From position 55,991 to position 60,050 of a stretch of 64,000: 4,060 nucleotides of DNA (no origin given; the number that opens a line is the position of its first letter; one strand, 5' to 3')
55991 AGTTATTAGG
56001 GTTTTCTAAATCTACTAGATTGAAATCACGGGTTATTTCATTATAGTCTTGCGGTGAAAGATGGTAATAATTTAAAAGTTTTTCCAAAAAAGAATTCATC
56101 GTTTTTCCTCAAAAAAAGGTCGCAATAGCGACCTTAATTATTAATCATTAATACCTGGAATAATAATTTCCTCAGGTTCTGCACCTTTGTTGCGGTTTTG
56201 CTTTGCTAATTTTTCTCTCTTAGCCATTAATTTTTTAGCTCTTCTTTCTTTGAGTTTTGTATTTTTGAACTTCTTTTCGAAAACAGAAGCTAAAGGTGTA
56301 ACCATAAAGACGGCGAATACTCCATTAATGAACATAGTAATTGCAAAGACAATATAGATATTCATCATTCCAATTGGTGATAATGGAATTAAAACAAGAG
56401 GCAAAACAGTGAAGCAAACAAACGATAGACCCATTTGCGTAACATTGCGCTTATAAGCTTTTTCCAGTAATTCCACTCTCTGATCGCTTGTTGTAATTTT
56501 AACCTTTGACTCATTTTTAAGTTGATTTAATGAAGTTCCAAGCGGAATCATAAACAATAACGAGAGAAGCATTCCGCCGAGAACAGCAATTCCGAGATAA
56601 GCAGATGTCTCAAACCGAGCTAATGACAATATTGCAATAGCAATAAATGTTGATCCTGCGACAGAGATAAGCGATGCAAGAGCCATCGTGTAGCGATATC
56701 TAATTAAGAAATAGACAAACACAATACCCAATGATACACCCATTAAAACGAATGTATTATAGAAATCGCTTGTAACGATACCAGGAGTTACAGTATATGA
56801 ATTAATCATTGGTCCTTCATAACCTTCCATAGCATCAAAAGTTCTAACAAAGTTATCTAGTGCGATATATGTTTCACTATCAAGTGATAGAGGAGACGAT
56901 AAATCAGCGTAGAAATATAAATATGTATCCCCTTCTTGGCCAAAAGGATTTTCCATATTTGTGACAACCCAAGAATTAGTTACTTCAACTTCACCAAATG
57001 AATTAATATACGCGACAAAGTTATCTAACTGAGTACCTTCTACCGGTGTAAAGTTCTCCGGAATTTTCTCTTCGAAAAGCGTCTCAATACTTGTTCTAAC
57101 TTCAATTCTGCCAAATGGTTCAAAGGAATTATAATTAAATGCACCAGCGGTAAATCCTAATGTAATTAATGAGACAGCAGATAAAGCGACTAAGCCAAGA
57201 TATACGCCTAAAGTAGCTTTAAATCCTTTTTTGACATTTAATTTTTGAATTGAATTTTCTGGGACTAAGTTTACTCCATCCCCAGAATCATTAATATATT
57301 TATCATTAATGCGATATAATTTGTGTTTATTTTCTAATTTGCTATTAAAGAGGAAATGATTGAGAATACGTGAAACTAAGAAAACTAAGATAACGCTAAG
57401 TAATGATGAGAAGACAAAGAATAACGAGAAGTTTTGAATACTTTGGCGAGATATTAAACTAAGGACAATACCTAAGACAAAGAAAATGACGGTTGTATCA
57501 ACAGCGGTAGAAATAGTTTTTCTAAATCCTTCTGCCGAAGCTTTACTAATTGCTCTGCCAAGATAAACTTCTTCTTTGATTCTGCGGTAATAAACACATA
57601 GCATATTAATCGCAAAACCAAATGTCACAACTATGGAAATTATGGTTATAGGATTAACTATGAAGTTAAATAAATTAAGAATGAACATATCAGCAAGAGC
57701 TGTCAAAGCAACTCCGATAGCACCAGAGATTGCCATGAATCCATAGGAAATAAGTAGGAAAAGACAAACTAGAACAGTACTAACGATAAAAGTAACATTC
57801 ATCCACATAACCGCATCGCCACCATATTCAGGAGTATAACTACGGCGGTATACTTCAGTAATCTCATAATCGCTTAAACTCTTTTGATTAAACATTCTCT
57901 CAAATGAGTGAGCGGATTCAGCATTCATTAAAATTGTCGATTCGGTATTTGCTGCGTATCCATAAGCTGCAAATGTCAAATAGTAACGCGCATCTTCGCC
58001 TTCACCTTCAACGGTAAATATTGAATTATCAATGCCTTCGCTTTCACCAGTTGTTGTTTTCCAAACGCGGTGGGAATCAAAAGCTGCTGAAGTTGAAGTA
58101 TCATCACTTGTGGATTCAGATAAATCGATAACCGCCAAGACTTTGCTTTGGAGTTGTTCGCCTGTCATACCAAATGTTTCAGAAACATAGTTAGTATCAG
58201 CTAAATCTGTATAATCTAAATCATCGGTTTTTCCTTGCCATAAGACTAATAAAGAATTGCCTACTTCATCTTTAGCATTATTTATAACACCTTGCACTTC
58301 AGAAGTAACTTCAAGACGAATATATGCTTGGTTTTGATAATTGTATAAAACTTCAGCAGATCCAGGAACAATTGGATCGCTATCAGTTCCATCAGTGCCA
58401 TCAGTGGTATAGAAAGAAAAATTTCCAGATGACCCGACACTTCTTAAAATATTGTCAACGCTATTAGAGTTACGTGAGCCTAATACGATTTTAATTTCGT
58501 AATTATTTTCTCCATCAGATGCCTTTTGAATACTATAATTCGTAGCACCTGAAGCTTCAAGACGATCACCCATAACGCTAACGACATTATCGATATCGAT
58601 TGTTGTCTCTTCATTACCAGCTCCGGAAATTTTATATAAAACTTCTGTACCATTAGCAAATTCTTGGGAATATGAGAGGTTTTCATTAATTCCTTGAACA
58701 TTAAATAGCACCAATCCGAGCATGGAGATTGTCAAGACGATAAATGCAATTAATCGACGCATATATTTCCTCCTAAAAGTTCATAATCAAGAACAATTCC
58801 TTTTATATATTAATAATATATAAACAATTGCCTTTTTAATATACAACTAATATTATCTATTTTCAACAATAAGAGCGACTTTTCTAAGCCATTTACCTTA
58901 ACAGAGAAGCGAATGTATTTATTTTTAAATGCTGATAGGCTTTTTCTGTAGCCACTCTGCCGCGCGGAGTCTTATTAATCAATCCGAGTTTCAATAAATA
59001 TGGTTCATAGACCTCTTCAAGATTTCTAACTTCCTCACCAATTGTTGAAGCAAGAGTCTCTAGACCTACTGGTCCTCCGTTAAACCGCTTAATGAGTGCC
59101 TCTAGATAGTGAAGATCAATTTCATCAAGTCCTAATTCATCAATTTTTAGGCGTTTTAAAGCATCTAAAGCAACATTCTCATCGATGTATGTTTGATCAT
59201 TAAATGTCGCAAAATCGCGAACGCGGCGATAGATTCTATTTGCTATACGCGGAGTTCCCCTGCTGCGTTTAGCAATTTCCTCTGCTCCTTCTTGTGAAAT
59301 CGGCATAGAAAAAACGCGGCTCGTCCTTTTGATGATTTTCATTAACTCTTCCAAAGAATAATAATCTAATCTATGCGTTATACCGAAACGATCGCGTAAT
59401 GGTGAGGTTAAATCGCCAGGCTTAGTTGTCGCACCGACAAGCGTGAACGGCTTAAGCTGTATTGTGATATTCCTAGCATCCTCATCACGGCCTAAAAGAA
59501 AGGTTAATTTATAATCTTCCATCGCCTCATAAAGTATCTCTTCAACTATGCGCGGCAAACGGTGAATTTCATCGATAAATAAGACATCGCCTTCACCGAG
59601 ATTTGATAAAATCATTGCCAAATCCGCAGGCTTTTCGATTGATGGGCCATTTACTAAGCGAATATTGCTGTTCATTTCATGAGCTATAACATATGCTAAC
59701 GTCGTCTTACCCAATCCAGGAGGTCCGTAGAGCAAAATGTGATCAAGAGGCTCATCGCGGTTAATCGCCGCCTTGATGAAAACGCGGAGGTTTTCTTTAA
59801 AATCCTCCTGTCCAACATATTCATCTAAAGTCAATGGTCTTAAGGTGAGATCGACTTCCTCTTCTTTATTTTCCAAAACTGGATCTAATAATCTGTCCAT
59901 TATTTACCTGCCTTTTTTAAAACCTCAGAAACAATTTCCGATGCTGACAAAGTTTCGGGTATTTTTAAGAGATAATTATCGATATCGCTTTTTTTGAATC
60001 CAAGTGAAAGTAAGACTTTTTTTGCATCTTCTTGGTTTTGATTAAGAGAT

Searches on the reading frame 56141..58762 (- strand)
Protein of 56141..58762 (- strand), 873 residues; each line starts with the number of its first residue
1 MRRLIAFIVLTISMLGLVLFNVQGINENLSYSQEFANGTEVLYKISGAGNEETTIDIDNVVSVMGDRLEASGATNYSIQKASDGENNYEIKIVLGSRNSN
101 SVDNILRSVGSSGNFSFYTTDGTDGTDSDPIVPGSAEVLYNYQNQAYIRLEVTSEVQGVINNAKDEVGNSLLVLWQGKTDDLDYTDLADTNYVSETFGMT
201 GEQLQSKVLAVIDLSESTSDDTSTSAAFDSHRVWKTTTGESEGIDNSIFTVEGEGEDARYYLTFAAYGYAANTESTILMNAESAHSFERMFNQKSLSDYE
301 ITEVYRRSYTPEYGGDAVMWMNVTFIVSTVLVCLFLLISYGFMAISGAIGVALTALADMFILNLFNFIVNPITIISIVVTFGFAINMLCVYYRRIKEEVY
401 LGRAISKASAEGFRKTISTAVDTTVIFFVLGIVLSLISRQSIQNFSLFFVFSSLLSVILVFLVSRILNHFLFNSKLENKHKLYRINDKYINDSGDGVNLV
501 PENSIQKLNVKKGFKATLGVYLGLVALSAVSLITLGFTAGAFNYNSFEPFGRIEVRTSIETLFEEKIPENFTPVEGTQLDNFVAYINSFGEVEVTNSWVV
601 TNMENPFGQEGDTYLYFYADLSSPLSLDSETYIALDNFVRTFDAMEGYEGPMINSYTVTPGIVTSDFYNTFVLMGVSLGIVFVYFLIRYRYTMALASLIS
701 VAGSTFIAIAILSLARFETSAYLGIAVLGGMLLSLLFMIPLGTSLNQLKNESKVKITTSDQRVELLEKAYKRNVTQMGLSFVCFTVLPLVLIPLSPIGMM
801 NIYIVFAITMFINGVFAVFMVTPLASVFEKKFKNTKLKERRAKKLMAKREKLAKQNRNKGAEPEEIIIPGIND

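Call 18: search_protein_families(library=pfam, proteins=[window:56141-58762:-], max_evalue=0.00001)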
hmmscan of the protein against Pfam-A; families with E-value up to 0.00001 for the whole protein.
window:56141-58762:- (873 aa): 1 family
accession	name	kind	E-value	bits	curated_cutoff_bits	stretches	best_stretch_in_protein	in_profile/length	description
PF02355.23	SecD_SecF_C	-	5.5e-07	29.6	20.5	0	317-458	33-173/189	Protein export membrane protein SecD/SecF, C-terminal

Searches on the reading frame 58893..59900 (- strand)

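Call 44: search_protein_families(library=pfam, proteins=[window:58893-59900:-], max_evalue=0.0001)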
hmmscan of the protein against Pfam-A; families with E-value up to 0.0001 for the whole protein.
window:58893-59900:- (335 aa): 10 families
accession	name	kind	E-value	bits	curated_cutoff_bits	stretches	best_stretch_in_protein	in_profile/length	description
PF05496.18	RuvB_N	-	1.6e-70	236.4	27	1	20-178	1-159/159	Holliday junction DNA helicase RuvB P-loop domain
PF17864.7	AAA_lid_4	-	1.5e-28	98.8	27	1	181-254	1-74/74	RuvB AAA lid domain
PF05491.19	RuvB_C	-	1.1e-27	96.2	24.7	1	255-326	1-72/72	RuvB C-terminal winged helix domain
PF00004.35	AAA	-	1.7e-20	74.2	21.2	1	55-177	1-128/131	ATPase family associated with various cellular activities (AAA)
PF07728.20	AAA_5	-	5.6e-12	46.3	22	1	54-172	1-139/139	AAA domain (dynein-related subfamily)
PF13173.12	AAA_14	-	8.7e-07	29.4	27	1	55-129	5-88/129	AAA domain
PF05673.19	DUF815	-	7.4e-06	25.7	23.8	0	21-111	23-115/249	Protein of unknown function (DUF815)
PF01078.27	Mg_chelatase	-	7.5e-06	25.9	20.3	0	71-134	79-137/207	Magnesium chelatase, subunit ChlI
PF07726.17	AAA_3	-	3.4e-05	24.2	27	0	54-134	1-93/131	ATPase family associated with various cellular activities (AAA)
PF25199.1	nSTAND_NTPase5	-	6.7e-05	23.2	34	0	46-137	35-131/145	Novel STAND NTPase 5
